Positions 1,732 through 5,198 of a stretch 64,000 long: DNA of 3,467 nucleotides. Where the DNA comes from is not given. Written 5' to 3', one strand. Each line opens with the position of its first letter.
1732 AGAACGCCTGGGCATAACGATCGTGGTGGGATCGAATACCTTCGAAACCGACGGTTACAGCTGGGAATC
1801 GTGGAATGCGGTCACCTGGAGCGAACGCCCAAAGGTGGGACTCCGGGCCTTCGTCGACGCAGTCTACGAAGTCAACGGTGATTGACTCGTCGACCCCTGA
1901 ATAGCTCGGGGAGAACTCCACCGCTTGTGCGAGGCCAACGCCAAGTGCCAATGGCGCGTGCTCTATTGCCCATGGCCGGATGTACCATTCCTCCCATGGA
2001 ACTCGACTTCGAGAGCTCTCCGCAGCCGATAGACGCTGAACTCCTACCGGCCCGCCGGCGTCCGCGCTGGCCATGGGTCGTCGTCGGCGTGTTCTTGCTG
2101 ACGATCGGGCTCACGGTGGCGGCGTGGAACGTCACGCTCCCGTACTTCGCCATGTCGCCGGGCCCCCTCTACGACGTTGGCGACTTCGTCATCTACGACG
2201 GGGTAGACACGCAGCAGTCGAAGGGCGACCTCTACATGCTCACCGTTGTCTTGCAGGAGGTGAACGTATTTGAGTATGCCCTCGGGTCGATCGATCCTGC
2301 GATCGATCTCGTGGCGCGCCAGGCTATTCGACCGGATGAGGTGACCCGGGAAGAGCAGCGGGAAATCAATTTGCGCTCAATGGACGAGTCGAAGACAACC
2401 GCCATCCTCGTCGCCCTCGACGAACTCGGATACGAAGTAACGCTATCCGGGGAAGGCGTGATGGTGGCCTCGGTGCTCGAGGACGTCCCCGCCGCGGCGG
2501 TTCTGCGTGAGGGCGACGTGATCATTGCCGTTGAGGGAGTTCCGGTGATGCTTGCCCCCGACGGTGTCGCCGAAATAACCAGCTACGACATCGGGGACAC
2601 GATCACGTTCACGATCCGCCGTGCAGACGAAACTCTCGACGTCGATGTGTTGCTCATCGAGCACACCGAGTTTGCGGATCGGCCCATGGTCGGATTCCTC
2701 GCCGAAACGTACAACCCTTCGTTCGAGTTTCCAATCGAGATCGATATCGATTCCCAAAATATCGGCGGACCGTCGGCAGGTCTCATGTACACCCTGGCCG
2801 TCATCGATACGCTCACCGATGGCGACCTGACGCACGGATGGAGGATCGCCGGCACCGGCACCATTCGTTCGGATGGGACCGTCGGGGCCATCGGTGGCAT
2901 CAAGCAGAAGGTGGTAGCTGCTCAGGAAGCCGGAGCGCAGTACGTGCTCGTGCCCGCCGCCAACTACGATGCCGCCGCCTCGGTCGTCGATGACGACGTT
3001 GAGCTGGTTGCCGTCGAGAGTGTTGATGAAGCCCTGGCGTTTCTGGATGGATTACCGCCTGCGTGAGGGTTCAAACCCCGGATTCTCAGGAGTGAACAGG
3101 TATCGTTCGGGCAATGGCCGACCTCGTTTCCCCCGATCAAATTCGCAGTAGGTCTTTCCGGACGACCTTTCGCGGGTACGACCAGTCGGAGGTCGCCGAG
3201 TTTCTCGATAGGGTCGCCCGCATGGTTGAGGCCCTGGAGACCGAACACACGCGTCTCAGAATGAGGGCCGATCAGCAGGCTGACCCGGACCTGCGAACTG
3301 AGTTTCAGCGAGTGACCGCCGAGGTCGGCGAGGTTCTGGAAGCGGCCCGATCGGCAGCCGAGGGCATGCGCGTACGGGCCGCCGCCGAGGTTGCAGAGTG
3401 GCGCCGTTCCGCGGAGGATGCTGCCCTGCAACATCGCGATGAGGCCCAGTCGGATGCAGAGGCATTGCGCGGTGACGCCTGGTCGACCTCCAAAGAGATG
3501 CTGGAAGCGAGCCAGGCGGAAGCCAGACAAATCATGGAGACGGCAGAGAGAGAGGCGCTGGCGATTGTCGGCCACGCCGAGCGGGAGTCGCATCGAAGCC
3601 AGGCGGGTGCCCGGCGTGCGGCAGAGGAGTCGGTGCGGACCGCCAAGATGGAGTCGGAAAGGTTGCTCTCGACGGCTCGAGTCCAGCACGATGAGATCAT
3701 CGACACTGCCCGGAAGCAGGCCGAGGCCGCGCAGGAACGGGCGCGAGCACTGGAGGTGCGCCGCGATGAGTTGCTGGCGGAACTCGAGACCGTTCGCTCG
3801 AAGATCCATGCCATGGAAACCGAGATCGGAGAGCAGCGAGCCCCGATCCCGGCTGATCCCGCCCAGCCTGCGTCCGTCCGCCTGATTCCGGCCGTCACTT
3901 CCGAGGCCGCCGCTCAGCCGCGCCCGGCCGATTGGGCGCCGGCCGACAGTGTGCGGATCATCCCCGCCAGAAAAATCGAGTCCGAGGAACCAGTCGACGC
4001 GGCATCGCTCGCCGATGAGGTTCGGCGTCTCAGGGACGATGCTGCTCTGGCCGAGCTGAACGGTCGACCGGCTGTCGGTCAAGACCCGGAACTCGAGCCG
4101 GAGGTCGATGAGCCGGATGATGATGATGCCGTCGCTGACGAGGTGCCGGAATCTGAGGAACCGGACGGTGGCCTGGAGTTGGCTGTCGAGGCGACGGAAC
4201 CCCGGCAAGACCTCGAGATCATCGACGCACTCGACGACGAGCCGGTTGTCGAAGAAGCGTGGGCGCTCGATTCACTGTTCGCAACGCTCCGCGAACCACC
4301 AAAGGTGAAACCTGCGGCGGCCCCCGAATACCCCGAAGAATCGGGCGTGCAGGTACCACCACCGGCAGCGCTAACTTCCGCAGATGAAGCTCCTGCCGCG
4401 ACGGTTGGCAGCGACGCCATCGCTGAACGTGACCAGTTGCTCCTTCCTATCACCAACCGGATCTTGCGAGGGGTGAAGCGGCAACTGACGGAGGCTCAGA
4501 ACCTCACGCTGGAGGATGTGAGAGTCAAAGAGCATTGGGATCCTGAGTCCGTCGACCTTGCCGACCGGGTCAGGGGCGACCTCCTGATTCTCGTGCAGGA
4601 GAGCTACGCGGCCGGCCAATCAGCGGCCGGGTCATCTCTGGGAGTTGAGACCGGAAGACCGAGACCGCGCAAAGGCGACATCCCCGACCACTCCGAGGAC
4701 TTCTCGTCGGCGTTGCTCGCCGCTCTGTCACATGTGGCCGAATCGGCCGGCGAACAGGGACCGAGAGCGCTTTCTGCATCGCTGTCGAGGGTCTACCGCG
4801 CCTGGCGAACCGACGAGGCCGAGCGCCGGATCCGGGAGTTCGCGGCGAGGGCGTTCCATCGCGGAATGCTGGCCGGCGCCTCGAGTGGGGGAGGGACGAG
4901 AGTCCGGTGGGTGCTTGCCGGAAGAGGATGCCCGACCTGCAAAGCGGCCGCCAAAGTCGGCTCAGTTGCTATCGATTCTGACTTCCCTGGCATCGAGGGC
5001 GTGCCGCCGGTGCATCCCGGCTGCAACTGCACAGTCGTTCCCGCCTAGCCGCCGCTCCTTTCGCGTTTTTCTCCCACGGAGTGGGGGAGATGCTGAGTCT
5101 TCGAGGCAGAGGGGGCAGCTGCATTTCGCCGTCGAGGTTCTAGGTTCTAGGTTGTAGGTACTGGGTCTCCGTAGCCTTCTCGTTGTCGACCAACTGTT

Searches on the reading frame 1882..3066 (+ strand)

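Call 11: search_protein_families(library=pfam, proteins=[window:1882-3066:+], max_evalue=0.01)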
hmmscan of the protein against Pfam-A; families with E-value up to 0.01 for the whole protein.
window:1882-3066:+ (394 aa): 4 families
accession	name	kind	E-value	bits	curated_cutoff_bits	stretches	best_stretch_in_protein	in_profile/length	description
PF05362.19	Lon_C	-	1.6e-12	47.9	21.1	1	296-386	109-200/205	Lon protease (S16) C-terminal proteolytic domain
PF13180.12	PDZ_2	-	5.4e-12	46.3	27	1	182-257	3-79/80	PDZ domain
PF00595.29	PDZ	-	5.7e-05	23.9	23.2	1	190-233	24-68/81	PDZ domain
PF17820.7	PDZ_6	-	0.00023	21.3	27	1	195-247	2-54/54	PDZ domain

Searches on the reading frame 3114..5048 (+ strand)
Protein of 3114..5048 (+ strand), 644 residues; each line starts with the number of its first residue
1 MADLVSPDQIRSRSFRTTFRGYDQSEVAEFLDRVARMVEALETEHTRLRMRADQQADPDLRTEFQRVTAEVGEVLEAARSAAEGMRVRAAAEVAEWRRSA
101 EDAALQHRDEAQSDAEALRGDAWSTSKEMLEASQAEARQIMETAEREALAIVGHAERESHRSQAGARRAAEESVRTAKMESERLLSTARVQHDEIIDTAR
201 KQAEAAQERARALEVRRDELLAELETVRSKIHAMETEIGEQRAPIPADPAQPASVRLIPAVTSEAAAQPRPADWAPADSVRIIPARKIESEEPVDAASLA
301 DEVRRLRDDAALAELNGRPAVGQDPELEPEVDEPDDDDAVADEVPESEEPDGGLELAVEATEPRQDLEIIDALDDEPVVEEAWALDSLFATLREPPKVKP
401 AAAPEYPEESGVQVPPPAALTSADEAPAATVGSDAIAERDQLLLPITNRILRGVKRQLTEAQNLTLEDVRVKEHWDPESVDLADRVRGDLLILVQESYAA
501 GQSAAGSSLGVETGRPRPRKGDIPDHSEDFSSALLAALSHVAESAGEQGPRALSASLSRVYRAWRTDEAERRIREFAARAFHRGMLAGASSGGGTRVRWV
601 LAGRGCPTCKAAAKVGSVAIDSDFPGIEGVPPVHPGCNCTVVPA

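Call 11: search_protein_families(library=pfam, proteins=[window:3114-5048:+], max_evalue=0.01)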
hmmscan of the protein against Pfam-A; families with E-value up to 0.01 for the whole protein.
window:3114-5048:+ (644 aa): 1 family
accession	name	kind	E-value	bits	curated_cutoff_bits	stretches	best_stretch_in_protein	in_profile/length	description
PF05103.18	DivIVA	-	9.1e-15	55.2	28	1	6-119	2-113/131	DivIVA protein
